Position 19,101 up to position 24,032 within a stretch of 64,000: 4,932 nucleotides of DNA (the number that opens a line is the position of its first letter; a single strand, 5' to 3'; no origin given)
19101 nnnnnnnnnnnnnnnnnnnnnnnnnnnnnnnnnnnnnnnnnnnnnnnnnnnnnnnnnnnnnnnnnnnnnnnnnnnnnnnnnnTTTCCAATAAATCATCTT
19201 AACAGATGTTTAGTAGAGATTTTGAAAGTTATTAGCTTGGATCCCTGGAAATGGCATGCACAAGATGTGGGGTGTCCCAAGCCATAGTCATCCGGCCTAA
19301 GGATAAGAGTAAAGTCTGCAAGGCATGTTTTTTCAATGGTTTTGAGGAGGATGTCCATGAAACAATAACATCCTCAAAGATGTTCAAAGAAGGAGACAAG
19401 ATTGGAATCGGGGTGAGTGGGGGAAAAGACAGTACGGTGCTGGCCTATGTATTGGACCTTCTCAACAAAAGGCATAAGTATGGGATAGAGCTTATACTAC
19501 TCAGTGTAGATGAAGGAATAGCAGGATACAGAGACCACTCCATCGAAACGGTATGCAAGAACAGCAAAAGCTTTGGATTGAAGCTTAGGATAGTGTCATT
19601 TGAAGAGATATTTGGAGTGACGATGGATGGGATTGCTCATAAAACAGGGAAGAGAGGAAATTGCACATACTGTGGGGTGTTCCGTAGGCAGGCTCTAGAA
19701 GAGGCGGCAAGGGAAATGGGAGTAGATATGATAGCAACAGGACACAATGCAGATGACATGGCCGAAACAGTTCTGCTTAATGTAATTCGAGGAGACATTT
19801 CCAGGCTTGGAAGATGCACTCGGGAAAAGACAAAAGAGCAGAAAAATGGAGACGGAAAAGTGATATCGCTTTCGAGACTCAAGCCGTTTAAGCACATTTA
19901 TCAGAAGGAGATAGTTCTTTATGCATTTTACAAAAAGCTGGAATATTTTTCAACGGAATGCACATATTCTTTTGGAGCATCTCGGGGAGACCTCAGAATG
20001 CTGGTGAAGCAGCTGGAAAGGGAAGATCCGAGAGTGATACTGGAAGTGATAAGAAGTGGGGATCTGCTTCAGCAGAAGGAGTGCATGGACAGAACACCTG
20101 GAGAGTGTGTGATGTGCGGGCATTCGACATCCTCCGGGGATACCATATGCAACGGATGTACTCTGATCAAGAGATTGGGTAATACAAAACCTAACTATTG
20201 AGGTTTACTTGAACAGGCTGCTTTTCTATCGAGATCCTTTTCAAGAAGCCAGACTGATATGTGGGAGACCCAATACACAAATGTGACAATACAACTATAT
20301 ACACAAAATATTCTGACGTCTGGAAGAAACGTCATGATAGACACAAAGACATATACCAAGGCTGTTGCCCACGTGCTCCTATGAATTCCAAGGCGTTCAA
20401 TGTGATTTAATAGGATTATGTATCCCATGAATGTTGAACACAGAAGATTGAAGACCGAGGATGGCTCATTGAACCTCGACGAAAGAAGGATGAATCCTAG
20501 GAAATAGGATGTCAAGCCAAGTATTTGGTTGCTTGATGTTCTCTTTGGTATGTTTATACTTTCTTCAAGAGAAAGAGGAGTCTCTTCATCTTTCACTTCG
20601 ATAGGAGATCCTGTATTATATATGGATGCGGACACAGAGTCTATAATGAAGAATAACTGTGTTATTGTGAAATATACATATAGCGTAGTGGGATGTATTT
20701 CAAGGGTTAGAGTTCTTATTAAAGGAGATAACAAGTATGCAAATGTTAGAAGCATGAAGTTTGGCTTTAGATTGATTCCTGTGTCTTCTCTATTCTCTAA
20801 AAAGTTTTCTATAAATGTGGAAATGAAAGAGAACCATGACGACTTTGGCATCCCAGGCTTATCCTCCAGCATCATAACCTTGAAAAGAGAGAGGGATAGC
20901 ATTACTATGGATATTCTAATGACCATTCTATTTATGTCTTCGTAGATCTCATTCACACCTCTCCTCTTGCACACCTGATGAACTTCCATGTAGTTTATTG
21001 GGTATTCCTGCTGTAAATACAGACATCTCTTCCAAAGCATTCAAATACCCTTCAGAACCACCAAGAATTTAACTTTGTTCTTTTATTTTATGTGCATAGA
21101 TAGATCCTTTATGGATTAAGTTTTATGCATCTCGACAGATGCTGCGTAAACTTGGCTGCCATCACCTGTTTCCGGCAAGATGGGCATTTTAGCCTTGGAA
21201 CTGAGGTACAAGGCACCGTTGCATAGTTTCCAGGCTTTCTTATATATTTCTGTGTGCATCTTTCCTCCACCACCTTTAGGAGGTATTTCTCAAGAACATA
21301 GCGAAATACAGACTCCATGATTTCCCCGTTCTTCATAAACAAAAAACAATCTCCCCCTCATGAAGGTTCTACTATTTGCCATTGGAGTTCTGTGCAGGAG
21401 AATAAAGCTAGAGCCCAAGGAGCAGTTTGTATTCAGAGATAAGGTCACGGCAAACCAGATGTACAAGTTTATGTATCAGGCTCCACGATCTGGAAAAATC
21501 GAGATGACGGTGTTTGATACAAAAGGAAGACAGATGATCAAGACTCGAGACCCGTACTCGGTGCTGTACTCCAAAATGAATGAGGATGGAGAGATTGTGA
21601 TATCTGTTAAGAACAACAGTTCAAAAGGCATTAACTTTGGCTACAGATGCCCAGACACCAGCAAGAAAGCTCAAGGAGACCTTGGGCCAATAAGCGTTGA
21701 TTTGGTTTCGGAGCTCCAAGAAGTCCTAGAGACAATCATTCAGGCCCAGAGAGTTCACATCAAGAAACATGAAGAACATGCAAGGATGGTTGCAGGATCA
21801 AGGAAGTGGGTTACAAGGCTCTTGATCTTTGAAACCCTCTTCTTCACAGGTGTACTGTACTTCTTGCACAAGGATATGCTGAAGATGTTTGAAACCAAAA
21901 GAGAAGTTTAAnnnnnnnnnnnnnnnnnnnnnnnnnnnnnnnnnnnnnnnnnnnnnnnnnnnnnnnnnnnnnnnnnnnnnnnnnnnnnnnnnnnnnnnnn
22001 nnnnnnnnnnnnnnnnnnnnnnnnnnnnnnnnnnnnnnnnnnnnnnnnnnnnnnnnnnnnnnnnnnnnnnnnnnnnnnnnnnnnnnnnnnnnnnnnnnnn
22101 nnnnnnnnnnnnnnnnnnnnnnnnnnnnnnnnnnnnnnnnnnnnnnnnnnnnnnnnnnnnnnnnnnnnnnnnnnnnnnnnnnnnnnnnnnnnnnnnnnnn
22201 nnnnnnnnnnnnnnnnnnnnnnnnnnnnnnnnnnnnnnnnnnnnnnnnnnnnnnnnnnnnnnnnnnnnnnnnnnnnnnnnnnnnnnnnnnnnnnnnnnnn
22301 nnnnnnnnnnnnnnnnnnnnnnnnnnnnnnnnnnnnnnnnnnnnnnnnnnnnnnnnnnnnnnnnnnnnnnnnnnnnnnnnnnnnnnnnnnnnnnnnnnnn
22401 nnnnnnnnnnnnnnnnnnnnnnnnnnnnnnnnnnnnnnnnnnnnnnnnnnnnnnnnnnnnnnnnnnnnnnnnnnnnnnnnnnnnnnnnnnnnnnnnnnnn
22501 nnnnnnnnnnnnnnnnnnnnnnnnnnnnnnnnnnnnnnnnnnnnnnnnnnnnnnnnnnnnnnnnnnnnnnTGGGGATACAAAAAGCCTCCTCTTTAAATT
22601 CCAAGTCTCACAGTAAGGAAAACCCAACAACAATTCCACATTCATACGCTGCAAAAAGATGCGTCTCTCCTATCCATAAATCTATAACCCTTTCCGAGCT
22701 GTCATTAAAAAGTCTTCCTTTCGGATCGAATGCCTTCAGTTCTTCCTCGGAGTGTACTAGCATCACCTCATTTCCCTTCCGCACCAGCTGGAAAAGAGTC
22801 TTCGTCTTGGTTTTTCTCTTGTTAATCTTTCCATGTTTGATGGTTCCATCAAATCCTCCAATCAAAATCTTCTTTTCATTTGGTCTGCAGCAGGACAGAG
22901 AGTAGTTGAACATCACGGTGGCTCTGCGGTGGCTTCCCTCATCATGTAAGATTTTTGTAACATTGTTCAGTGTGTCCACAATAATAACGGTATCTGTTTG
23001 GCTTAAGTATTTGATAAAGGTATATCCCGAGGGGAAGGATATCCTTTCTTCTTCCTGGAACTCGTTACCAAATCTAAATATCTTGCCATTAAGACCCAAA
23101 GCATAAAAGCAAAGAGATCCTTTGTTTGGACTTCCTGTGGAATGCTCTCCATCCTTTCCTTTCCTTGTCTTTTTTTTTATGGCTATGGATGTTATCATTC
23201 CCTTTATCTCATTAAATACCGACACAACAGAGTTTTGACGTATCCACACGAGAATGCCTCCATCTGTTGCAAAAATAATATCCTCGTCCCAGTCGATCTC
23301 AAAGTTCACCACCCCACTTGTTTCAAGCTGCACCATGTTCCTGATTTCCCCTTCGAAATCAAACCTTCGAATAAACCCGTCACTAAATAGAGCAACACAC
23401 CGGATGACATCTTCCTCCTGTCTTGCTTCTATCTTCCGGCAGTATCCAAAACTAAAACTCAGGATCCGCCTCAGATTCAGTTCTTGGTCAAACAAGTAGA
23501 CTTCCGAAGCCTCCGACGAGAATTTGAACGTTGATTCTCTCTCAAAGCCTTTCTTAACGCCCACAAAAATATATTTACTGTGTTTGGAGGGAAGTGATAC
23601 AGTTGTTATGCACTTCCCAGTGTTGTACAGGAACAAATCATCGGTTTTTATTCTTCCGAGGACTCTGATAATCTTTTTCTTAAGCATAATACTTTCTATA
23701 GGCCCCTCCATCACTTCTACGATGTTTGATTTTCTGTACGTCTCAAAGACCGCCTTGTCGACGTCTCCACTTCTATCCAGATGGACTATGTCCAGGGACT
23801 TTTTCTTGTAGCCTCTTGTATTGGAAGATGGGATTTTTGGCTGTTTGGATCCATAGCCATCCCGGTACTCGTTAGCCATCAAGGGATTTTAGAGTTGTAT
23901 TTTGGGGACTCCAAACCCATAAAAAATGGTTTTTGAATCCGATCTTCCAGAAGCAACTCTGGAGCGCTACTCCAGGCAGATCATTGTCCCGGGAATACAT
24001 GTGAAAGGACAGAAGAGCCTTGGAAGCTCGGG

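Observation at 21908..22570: Bacterial-type cytidylate kinase (Cmk) in a eukaryotic gene array; candidate horizontal acquisition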

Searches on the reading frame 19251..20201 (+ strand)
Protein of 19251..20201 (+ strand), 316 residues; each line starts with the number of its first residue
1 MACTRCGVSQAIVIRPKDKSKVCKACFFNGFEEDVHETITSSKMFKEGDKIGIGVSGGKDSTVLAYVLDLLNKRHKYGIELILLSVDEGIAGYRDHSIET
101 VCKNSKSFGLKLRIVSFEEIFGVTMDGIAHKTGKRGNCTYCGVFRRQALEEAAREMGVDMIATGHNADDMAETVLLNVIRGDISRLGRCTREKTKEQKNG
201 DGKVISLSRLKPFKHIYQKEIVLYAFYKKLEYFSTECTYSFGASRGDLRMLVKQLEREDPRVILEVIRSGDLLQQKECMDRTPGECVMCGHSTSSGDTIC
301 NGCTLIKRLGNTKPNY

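Call 3: search_protein_families(library=pfam, proteins=[window:19251-20201:+], max_evalue=0.01)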
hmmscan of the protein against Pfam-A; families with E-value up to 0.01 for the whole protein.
window:19251-20201:+ (316 aa): 4 families
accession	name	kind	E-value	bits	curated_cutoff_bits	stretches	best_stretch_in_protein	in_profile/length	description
PF01171.26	ATP_bind_3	-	3.5e-18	66.4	27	1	51-237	2-168/182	PP-loop family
PF03054.22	tRNA_Me_trans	-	0.00032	20.9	20.6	1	50-170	2-131/202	tRNA methyl transferase HUP domain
PF24167.1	DUF7411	-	0.00047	20.2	28.7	1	52-177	4-115/194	Family of unknown function (DUF7411)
PF16503.10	zn-ribbon_14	-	0.0017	18.2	34.9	1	284-315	1-30/32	Zinc-ribbon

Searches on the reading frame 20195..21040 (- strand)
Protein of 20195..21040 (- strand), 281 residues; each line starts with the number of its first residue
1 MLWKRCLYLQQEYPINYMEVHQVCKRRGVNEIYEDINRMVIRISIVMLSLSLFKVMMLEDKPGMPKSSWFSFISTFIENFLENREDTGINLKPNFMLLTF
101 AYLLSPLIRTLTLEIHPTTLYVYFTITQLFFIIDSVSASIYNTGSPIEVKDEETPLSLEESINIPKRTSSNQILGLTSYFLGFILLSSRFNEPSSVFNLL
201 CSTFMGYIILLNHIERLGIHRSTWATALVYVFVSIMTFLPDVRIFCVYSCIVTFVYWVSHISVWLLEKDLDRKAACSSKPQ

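Call 56: search_protein_families(library=pfam, proteins=[window:20195-21040:-], max_evalue=0.0001)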
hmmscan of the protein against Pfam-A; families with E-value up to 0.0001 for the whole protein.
window:20195-21040:- (281 aa): 1 family
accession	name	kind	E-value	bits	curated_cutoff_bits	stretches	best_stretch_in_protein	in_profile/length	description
PF06432.16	GPI2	-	5.1e-12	46.4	24.4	1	3-260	1-252/270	Phosphatidylinositol N-acetylglucosaminyltransferase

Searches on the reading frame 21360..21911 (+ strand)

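Call 3: search_protein_families(library=pfam, proteins=[window:21360-21911:+], max_evalue=0.01)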
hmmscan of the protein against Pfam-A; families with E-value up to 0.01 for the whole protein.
window:21360-21911:+ (183 aa): 1 family
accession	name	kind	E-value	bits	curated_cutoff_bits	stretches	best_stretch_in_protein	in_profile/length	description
PF01105.29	EMP24_GP25L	-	1.1e-16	61.9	25.9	1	14-169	3-173/182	emp24/gp25L/p24 family/GOLD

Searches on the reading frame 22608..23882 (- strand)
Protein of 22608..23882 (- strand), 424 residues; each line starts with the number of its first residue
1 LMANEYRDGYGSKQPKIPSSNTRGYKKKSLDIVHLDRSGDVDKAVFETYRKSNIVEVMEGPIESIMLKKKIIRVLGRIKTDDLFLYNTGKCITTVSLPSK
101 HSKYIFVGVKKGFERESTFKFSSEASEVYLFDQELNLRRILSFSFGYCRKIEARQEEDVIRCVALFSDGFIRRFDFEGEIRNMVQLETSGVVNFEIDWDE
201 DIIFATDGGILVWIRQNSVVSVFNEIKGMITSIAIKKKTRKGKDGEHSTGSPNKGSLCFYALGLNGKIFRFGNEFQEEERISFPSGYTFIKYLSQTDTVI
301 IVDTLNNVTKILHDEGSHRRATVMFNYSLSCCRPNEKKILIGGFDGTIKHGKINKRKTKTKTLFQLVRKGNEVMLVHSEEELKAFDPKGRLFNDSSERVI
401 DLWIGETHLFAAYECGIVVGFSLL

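Call 3: search_protein_families(library=pfam, proteins=[window:22608-23882:-], max_evalue=0.01)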
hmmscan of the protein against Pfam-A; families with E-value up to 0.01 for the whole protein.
window:22608-23882:- (424 aa): 0 families

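Call 48: search_protein_families(library=pfam, proteins=[window:22608-23882:-], max_evalue=10)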
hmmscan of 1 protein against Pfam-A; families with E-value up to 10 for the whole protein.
window:22608-23882:- (424 aa): 1 family
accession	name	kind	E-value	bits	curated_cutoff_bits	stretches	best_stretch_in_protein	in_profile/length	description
PF24817.1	WD40_WDHD1_1st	-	0.02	14.5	109.9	1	263-360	24-122/291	WDHD1 first WD40 domain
